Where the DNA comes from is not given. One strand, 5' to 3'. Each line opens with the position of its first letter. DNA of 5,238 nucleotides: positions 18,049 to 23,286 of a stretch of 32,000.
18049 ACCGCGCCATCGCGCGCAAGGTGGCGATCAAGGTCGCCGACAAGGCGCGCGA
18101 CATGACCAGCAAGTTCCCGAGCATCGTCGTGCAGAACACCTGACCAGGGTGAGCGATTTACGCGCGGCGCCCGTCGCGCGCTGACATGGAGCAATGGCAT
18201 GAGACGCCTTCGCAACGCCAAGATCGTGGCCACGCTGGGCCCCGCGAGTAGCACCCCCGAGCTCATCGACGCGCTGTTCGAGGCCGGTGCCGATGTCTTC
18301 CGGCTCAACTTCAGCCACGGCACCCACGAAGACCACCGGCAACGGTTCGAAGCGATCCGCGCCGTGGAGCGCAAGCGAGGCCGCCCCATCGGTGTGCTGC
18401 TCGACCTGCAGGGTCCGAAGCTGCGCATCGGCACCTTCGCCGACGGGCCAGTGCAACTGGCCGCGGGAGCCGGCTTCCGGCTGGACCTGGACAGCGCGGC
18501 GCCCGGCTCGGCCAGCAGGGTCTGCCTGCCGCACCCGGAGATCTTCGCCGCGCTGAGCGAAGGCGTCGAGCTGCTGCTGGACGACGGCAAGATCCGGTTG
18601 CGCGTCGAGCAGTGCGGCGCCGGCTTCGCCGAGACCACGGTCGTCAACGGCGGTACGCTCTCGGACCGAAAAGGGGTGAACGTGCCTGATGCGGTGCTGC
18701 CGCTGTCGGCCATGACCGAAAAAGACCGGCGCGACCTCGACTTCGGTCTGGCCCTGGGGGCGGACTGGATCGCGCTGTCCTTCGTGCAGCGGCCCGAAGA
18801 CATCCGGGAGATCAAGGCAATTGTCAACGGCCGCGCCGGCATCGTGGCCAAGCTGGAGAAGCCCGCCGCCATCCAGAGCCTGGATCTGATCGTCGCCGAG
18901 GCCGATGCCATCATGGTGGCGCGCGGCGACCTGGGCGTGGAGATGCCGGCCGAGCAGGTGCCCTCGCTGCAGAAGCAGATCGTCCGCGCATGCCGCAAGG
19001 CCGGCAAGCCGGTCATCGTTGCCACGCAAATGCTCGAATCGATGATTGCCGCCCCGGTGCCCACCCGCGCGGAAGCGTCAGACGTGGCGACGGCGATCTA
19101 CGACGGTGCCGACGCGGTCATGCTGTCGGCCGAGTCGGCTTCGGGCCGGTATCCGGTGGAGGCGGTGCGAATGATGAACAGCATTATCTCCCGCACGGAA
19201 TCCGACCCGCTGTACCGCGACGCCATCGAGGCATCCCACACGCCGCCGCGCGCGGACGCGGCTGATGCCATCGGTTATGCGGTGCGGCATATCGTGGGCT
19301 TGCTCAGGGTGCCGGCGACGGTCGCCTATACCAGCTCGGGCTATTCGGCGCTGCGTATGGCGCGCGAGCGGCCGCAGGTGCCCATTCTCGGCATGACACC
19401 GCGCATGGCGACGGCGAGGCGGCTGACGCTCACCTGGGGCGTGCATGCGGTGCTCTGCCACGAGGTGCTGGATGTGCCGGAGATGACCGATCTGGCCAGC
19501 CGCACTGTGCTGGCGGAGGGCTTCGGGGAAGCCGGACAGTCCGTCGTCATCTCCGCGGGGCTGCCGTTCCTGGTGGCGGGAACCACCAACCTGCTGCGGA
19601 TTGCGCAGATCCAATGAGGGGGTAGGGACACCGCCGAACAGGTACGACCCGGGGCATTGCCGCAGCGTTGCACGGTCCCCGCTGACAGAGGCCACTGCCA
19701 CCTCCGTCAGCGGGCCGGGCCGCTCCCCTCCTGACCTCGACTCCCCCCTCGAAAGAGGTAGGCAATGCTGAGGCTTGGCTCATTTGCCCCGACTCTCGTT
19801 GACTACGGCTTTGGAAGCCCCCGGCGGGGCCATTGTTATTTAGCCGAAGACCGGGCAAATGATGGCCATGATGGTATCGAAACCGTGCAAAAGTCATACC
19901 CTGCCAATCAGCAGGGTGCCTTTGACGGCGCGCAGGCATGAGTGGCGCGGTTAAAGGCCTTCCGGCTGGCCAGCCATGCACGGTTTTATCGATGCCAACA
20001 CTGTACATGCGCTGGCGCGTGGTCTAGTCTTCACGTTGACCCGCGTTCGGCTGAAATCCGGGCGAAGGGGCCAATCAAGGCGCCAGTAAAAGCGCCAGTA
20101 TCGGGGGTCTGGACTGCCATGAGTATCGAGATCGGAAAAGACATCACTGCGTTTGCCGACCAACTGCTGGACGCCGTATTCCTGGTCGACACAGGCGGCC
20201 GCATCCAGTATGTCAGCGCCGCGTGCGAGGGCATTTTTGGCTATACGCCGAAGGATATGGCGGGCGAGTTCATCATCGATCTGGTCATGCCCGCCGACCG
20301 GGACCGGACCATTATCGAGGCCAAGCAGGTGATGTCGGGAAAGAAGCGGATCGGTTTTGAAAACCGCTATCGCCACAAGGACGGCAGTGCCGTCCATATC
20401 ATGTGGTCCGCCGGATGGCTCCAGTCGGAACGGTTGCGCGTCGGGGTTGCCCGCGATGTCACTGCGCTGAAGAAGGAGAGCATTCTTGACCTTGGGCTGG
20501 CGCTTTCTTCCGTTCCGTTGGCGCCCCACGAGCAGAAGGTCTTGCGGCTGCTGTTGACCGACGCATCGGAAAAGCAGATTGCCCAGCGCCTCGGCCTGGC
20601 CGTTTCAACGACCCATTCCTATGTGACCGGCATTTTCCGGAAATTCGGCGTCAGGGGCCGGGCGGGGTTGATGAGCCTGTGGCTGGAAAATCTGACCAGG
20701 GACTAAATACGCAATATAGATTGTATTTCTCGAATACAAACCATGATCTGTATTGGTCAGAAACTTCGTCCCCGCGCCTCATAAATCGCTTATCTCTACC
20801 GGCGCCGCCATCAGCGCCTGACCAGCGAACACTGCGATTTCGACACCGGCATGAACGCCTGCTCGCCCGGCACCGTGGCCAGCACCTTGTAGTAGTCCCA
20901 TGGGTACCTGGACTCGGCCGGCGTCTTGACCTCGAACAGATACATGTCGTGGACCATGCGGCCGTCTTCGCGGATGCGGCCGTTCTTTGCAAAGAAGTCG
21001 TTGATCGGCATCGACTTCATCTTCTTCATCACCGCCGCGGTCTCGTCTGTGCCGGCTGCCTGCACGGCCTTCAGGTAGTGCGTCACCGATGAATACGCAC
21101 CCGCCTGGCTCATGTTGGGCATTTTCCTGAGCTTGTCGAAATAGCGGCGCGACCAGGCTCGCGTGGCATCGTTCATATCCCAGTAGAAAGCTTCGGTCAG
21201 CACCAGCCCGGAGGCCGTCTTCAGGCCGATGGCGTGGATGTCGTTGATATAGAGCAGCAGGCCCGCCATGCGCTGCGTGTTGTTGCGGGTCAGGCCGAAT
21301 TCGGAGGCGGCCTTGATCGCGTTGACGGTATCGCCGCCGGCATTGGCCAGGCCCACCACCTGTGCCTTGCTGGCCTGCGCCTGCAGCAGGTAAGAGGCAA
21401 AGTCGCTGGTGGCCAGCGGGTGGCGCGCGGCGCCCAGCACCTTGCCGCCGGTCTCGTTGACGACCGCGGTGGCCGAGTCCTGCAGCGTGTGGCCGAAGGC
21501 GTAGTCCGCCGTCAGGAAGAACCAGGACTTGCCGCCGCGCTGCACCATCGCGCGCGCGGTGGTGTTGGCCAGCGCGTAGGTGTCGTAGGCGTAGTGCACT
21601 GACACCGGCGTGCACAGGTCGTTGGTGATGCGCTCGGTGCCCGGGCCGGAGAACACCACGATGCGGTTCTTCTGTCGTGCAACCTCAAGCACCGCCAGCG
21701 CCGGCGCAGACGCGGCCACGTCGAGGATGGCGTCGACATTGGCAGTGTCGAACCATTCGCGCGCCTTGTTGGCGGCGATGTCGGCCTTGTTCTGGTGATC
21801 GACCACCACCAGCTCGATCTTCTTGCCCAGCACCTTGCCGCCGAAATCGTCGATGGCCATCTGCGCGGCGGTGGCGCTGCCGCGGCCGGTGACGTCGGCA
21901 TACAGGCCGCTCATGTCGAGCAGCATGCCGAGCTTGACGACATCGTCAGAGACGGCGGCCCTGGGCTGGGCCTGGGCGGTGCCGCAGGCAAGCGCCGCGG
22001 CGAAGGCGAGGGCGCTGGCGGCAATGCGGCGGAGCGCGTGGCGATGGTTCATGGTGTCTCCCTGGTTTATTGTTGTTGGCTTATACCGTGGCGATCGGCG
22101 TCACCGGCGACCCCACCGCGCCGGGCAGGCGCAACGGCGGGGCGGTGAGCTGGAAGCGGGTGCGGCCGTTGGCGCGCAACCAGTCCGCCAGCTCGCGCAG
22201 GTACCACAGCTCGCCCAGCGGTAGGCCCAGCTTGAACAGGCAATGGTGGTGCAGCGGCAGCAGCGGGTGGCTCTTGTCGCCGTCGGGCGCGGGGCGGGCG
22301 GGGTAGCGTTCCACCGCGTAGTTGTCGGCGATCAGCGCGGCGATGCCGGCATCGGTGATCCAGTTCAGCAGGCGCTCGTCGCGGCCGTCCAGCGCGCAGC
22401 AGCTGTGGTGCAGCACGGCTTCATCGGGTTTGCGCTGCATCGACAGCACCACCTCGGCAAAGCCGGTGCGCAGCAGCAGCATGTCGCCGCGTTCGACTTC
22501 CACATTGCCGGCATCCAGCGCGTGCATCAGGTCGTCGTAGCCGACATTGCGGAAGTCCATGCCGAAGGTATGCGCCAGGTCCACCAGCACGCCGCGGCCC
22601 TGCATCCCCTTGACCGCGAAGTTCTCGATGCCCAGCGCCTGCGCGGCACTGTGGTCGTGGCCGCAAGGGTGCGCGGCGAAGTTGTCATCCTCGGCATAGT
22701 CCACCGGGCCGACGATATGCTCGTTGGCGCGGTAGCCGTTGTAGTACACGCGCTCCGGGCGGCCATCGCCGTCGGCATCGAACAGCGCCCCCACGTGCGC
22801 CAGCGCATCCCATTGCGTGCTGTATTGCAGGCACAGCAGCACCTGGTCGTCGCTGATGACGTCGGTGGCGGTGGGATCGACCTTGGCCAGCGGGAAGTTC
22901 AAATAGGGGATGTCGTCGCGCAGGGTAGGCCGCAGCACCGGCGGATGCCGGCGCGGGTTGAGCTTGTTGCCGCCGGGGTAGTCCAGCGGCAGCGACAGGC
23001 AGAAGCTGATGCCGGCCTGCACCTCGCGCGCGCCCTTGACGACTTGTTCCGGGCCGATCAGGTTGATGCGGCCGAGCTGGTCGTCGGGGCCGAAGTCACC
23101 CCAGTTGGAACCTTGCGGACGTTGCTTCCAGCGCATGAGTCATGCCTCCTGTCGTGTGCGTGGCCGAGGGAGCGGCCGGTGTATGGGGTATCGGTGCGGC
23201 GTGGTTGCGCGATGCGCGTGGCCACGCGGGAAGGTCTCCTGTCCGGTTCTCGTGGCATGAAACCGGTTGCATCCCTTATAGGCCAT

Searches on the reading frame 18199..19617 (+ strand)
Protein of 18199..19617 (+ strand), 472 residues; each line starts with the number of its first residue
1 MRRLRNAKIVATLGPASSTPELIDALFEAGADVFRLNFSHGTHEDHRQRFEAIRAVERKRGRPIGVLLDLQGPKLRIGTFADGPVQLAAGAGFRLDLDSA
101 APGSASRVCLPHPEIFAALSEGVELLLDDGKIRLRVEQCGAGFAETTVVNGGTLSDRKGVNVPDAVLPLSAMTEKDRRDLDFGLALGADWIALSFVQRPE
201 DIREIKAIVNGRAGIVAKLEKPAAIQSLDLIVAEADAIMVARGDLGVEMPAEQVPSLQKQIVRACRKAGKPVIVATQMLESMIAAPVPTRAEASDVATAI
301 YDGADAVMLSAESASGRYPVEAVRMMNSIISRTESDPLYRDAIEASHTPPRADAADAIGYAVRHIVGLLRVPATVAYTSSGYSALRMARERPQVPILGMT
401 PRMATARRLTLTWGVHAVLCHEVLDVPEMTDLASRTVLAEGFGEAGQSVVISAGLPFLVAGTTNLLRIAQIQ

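Call 65: search_protein_families(library=pfam, proteins=[window:18199-19617:+], max_evalue=0.00001)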
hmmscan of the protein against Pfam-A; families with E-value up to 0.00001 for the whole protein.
window:18199-19617:+ (472 aa): 2 families
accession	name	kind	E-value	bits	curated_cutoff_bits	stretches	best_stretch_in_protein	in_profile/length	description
PF00224.27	PK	-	2e-108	362.8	30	1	5-323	2-328/328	Pyruvate kinase, barrel domain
PF02887.21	PK_C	-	1.9e-28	99.3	28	1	356-468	1-113/114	Pyruvate kinase, alpha/beta domain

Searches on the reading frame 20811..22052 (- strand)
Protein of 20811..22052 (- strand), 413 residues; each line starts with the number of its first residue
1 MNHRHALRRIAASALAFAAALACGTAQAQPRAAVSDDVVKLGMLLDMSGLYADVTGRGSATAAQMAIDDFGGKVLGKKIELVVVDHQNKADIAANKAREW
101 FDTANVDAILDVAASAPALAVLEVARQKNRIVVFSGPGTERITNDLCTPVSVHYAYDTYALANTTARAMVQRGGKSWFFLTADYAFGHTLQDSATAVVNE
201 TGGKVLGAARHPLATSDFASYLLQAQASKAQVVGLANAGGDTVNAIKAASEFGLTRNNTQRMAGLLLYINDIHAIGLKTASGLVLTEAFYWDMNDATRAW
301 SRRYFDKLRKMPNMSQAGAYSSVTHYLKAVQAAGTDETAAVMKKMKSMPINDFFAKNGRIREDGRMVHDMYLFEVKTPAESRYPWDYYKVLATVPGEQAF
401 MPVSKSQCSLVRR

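Call 65: search_protein_families(library=pfam, proteins=[window:20811-22052:-], max_evalue=0.00001)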
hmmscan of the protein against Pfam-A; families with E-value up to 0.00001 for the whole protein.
window:20811-22052:- (413 aa): 2 families
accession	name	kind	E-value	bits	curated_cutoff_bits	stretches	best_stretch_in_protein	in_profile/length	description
PF13458.12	Peripla_BP_6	-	6.1e-114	381.7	31.7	1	39-376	2-339/343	Periplasmic binding protein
PF13433.12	Peripla_BP_5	-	2.7e-20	73.2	27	1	39-363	1-321/363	Periplasmic binding protein domain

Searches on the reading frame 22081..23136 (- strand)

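Call 65: search_protein_families(library=pfam, proteins=[window:22081-23136:-], max_evalue=0.00001)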
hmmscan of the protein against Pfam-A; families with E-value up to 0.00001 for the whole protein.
window:22081-23136:- (351 aa): 1 family
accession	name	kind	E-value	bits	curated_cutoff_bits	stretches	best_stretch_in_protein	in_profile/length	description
PF04199.19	Cyclase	-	6.5e-12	46.3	23.1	1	72-276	7-141/142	Putative cyclase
